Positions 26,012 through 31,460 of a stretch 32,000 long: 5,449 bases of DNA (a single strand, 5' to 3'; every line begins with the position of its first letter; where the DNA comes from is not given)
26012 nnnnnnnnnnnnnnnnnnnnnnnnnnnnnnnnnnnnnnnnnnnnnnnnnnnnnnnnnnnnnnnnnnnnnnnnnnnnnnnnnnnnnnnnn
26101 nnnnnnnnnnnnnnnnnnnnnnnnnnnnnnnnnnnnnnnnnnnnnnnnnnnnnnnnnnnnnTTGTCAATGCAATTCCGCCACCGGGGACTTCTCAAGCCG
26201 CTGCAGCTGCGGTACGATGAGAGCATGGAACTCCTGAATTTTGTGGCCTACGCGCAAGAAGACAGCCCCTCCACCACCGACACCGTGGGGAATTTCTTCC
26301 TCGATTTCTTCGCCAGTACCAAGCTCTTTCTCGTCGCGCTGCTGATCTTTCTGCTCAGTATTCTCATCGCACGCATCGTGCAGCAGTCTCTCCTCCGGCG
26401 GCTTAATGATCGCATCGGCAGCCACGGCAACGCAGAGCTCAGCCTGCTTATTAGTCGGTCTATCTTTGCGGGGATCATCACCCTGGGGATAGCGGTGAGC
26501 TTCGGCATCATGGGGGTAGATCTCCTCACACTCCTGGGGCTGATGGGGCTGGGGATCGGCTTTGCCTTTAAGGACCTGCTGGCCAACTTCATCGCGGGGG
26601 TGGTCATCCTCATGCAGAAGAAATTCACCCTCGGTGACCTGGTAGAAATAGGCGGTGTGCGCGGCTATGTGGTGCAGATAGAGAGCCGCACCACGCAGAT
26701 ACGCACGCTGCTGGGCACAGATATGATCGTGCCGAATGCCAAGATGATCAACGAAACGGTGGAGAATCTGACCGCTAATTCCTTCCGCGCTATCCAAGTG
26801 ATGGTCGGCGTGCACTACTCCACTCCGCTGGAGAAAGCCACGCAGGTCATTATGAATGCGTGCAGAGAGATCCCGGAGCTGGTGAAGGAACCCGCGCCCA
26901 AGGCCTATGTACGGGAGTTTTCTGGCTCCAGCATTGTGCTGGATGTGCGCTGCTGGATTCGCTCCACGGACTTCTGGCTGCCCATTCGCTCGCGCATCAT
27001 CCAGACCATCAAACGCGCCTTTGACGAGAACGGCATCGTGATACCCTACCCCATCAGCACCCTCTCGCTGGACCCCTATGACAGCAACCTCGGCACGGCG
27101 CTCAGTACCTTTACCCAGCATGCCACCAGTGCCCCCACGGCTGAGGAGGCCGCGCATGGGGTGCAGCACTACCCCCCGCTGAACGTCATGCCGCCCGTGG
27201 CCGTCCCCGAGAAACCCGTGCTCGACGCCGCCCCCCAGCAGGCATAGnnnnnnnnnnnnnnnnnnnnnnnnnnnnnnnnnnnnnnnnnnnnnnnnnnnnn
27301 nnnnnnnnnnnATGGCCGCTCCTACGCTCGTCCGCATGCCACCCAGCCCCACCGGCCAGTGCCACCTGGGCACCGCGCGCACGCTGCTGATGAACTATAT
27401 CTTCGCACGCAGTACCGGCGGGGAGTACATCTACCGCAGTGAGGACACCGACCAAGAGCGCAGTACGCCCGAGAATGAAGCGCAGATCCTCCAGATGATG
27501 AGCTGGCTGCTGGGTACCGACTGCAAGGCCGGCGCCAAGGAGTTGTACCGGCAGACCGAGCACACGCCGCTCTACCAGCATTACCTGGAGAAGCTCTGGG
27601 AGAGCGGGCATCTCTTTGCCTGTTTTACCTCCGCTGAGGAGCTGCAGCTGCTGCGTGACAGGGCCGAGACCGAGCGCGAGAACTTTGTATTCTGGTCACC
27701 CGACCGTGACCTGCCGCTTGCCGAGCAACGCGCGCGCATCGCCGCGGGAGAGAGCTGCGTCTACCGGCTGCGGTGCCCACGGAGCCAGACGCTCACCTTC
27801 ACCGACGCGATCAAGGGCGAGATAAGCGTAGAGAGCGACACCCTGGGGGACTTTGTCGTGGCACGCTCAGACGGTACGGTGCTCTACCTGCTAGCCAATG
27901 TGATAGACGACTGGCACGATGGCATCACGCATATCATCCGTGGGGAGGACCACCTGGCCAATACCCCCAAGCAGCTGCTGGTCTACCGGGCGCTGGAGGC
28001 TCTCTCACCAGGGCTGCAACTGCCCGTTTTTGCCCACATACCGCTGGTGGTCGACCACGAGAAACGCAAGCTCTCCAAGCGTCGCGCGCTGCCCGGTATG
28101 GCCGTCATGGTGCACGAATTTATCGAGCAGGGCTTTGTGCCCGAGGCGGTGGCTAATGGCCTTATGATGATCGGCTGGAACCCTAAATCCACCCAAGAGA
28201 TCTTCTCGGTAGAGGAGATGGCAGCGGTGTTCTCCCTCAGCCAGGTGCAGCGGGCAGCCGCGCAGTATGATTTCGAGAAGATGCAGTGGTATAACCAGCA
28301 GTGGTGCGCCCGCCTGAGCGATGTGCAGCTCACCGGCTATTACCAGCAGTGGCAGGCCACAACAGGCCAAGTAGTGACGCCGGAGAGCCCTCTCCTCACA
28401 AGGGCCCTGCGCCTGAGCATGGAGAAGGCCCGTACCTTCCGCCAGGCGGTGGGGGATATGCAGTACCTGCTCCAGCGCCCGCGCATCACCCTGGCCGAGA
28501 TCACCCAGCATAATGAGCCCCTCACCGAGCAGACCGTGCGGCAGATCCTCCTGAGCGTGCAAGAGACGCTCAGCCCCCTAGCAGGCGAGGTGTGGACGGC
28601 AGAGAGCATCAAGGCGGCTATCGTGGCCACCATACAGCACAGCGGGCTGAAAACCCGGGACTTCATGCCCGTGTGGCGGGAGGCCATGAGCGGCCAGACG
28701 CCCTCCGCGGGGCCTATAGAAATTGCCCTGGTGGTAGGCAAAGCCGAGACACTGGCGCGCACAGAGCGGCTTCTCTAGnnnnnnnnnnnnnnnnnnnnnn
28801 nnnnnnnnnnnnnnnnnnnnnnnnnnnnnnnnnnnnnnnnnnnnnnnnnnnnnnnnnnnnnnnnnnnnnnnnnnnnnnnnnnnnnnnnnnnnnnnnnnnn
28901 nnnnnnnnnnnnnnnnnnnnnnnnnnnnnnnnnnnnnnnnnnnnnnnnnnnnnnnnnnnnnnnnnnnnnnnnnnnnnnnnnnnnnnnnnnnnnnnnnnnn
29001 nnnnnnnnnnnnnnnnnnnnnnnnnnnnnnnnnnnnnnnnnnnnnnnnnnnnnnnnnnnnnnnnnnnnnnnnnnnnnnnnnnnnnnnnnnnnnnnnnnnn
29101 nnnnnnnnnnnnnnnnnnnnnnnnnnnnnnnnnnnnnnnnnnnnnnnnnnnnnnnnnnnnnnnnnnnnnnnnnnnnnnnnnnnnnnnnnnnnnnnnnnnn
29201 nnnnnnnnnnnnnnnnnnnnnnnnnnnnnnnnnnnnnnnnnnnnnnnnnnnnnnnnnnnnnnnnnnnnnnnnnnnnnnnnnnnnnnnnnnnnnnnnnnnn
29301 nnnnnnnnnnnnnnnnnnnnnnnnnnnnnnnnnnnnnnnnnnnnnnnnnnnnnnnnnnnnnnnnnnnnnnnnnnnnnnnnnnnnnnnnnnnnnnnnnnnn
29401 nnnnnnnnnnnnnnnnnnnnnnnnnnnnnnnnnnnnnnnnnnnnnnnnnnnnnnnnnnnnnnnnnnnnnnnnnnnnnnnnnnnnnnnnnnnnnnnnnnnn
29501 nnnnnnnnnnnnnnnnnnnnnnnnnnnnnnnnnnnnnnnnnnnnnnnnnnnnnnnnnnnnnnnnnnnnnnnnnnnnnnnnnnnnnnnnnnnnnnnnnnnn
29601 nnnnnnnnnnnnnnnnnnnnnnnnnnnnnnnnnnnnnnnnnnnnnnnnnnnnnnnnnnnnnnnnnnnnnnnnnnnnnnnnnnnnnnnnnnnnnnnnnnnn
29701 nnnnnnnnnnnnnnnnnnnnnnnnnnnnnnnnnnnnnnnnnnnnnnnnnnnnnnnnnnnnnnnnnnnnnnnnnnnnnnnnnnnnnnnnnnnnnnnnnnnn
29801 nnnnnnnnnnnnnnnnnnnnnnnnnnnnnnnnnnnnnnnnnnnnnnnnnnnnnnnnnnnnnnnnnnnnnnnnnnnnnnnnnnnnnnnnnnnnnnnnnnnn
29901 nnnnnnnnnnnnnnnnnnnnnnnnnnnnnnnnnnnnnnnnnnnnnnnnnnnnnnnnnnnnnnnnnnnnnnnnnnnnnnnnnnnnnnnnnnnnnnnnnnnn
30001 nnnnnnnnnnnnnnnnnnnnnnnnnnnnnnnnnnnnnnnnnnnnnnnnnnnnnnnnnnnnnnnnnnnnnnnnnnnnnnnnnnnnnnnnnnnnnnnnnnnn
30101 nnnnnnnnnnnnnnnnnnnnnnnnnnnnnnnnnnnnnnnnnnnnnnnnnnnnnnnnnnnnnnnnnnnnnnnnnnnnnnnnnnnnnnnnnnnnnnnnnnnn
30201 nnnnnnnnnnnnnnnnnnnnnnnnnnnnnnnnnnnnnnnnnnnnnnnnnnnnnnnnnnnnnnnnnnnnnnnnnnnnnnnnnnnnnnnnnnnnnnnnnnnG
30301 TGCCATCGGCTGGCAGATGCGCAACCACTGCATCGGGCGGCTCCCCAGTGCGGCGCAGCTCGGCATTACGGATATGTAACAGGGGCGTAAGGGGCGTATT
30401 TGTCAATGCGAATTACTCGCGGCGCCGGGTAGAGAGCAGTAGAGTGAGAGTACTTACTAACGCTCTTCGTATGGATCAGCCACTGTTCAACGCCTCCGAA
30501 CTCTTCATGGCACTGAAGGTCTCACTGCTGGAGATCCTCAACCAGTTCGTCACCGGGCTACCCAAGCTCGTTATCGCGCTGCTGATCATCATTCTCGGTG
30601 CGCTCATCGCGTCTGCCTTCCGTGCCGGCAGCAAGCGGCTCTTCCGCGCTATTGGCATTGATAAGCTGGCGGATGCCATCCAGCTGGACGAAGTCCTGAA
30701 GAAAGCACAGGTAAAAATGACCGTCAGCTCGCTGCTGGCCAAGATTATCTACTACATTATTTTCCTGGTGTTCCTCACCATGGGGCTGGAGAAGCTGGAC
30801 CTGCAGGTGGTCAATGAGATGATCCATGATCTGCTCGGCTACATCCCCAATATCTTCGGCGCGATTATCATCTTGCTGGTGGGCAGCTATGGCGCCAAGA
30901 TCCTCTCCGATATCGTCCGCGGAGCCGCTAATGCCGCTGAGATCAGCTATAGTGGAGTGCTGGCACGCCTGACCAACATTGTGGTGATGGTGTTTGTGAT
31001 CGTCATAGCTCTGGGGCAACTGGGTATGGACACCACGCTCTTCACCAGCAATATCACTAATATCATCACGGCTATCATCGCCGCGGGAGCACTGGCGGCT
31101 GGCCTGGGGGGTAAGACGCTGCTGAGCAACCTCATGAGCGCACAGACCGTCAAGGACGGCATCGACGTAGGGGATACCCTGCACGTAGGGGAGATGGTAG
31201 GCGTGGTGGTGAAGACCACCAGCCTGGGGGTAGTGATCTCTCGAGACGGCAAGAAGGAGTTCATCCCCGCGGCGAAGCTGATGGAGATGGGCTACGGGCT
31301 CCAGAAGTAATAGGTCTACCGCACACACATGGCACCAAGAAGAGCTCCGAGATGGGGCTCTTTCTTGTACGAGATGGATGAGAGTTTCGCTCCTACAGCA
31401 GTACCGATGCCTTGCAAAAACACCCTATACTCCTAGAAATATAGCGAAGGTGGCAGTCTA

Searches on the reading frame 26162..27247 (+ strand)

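Call 65: search_protein_families(library=pfam, proteins=[window:26162-27247:+], max_evalue=0.001)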
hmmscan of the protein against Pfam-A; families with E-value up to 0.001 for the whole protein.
window:26162-27247:+ (361 aa): 2 families
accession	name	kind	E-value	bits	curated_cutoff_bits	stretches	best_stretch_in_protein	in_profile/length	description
PF00924.24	MS_channel_2nd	-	3.4e-21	75.6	20.2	1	138-204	1-67/68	Mechanosensitive ion channel, beta-domain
PF21082.3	MS_channel_3rd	-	1.3e-17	64.4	21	1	213-294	3-88/88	Mechanosensitive ion channel MscS, C-terminal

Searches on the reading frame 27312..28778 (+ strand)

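Call 65: search_protein_families(library=pfam, proteins=[window:27312-28778:+], max_evalue=0.001)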
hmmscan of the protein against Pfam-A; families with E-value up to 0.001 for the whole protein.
window:27312-28778:+ (488 aa): 2 families
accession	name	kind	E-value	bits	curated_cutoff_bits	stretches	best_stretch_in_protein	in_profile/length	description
PF00749.27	tRNA-synt_1c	-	3.1e-74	250.2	23.4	1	7-326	4-314/314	tRNA synthetases class I (E and Q), catalytic domain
PF19269.4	Anticodon_2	-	3.6e-19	70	23.6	1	357-486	11-139/141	Anticodon binding domain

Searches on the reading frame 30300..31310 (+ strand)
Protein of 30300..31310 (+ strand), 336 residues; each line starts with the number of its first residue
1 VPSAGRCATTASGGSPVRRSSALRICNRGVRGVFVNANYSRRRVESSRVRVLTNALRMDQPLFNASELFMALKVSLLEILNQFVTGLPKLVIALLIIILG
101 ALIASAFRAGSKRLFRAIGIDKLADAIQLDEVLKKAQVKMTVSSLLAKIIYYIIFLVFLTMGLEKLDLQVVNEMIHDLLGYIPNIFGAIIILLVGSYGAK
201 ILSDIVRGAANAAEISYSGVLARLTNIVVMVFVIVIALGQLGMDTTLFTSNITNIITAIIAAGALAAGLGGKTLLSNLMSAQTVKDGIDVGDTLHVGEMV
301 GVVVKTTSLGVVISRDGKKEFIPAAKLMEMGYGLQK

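Call 65: search_protein_families(library=pfam, proteins=[window:30300-31310:+], max_evalue=0.001)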
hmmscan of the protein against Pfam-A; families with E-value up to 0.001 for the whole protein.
window:30300-31310:+ (336 aa): 1 family
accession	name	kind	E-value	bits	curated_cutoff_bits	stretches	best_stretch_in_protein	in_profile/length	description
PF05552.17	MS_channel_1st_1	-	2.1e-18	66.4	22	2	169-214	1-46/50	Mechanosensitive ion channel, conserved TM helix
